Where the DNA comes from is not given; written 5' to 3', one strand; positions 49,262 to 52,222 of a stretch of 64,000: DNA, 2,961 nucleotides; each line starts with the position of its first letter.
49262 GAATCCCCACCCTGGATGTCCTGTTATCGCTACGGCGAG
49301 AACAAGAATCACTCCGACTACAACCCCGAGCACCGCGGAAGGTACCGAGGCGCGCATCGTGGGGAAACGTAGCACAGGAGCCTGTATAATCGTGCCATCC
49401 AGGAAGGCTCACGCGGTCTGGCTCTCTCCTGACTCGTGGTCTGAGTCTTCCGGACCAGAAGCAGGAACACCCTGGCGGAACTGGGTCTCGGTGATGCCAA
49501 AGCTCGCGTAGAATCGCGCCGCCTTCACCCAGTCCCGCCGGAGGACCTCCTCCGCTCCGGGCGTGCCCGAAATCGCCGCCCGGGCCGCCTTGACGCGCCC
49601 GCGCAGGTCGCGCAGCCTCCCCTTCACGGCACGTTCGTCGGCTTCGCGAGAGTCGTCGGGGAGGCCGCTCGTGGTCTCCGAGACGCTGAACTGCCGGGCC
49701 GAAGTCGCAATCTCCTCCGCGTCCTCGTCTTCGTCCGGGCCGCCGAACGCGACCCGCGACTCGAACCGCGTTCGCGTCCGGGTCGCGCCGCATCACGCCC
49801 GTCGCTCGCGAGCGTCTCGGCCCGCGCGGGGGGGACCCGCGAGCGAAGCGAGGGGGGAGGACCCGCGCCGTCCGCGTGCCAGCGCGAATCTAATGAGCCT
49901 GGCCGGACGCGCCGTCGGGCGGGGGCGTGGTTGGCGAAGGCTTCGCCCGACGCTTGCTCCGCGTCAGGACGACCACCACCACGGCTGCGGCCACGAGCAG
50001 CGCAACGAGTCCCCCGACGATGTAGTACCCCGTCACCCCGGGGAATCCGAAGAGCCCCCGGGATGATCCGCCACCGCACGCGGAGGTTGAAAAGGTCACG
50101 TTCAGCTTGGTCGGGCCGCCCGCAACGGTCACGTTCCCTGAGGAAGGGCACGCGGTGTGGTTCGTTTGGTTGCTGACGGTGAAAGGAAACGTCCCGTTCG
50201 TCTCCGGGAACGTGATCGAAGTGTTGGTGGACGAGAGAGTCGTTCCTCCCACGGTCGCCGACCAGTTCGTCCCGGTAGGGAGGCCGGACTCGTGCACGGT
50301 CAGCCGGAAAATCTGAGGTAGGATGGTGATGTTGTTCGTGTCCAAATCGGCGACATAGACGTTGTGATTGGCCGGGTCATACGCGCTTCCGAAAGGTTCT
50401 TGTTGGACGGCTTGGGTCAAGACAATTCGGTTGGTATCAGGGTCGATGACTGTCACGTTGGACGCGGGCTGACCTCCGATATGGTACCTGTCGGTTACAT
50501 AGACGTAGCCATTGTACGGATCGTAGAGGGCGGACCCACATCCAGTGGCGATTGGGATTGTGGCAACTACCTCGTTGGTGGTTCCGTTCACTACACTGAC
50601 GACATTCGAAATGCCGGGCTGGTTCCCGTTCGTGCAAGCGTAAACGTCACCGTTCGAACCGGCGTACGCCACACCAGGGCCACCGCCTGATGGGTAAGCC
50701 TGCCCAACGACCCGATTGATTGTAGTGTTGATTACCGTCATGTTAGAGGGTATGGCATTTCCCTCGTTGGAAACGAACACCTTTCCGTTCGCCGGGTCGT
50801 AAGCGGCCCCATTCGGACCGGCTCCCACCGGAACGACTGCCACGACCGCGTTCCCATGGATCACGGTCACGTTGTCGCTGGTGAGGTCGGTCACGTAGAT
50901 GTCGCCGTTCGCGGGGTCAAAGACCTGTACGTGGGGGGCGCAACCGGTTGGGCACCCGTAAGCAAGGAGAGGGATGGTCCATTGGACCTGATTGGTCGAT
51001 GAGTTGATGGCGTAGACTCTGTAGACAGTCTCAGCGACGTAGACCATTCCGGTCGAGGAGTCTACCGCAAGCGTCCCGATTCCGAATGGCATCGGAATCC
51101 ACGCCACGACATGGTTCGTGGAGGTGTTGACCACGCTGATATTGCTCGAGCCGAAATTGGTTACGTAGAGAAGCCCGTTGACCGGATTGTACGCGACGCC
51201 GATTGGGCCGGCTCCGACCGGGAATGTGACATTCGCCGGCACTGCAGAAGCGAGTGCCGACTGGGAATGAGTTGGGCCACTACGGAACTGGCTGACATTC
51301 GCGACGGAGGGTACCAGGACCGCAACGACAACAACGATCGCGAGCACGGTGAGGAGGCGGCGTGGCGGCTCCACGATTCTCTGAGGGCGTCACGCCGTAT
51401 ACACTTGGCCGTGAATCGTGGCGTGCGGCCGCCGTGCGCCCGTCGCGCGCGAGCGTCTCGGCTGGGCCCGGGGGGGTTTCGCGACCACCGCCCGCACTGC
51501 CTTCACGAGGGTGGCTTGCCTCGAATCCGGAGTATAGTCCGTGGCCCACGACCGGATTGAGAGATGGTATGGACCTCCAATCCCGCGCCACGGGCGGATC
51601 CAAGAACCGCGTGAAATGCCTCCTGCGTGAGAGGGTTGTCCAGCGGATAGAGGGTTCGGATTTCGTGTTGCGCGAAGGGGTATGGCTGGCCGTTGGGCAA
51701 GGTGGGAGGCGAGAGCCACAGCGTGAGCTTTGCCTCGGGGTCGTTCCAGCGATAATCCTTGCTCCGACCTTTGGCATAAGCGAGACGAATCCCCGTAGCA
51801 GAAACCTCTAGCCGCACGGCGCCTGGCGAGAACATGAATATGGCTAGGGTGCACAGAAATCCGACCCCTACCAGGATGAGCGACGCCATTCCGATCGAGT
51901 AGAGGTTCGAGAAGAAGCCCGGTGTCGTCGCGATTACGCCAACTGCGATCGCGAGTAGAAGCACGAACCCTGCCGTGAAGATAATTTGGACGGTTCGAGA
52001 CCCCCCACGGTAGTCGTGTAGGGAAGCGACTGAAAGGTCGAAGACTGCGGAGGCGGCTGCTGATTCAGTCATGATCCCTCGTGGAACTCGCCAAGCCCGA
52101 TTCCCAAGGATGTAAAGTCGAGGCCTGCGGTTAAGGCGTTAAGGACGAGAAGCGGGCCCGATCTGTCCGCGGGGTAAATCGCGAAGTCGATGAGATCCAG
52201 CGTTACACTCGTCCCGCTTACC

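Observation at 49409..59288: Paralogous small genes (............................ motif) placed immediately upstream of secreted/surface glycoprotein genes in two loci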

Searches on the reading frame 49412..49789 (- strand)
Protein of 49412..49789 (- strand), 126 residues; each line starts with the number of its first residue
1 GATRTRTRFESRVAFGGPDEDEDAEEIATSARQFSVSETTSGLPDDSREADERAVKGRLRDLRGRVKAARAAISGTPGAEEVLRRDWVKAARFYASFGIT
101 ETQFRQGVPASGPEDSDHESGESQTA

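Call 10: search_protein_families(library=pfam, max_evalue=0.01, proteins=[window:49412-49789:-])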
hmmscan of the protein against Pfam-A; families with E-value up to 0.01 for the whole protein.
window:49412-49789:- (126 aa): 0 families

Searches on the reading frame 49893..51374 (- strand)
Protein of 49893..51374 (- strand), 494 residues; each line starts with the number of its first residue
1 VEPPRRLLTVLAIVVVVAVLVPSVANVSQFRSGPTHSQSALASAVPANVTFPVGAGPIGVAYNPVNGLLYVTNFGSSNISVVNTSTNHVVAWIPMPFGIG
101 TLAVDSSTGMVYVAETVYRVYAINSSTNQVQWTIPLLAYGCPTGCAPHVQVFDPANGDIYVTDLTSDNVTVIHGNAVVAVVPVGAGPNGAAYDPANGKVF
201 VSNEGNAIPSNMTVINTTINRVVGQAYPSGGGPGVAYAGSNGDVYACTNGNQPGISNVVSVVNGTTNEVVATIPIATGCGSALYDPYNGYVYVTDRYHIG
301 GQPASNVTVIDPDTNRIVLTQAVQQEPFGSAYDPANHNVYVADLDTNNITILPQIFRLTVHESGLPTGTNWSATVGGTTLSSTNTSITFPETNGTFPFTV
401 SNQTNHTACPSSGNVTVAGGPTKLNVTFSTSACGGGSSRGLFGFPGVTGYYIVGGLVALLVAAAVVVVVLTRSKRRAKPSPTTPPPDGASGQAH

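Call 10: search_protein_families(library=pfam, max_evalue=0.01, proteins=[window:49893-51374:-])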
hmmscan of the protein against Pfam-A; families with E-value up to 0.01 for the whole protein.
window:49893-51374:- (494 aa): 5 families
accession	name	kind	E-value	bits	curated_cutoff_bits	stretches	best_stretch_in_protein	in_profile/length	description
PF01436.27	NHL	-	2.1e-07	31.1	20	0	56-81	3-27/28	NHL repeat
PF16819.11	DUF5074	-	0.00042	19.9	27.2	0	256-346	116-202/353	Domain of unknown function (DUF5074)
PF10282.15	Lactonase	-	0.00066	19.4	21.7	0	145-204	143-210/344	Lactonase, 7-bladed beta-propeller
PF13360.13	PQQ_2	-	0.0016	18.6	27.6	0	106-254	31-150/233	Outer membrane protein assembly factor BamB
PF01731.26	Arylesterase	-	0.0019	18.8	21.3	0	325-351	54-80/86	Arylesterase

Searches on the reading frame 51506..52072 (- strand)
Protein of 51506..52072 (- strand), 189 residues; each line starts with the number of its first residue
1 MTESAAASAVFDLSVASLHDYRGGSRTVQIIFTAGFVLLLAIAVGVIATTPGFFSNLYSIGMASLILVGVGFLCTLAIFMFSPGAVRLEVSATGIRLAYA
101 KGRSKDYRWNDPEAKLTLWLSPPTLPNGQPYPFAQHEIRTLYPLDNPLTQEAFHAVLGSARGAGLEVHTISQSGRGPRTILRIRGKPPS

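Call 10: search_protein_families(library=pfam, max_evalue=0.01, proteins=[window:51506-52072:-])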
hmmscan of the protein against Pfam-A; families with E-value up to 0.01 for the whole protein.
window:51506-52072:- (189 aa): 0 families

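Call 46: search_protein_families(library=ncbifam, max_evalue=0.01, proteins=[window:51506-52072:-])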
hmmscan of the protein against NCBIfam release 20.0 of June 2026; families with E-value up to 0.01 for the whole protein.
window:51506-52072:- (189 aa): 0 families

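Call 93: search_protein_families(library=phrogs, max_evalue=0.001, proteins=[window:51506-52072:-])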
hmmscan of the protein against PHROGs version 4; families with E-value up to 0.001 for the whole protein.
window:51506-52072:- (189 aa): 0 families

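Call 94: search_protein_families(library=padloc, max_evalue=0.001, proteins=[window:51506-52072:-])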
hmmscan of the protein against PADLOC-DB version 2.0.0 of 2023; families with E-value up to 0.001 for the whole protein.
window:51506-52072:- (189 aa): 0 families
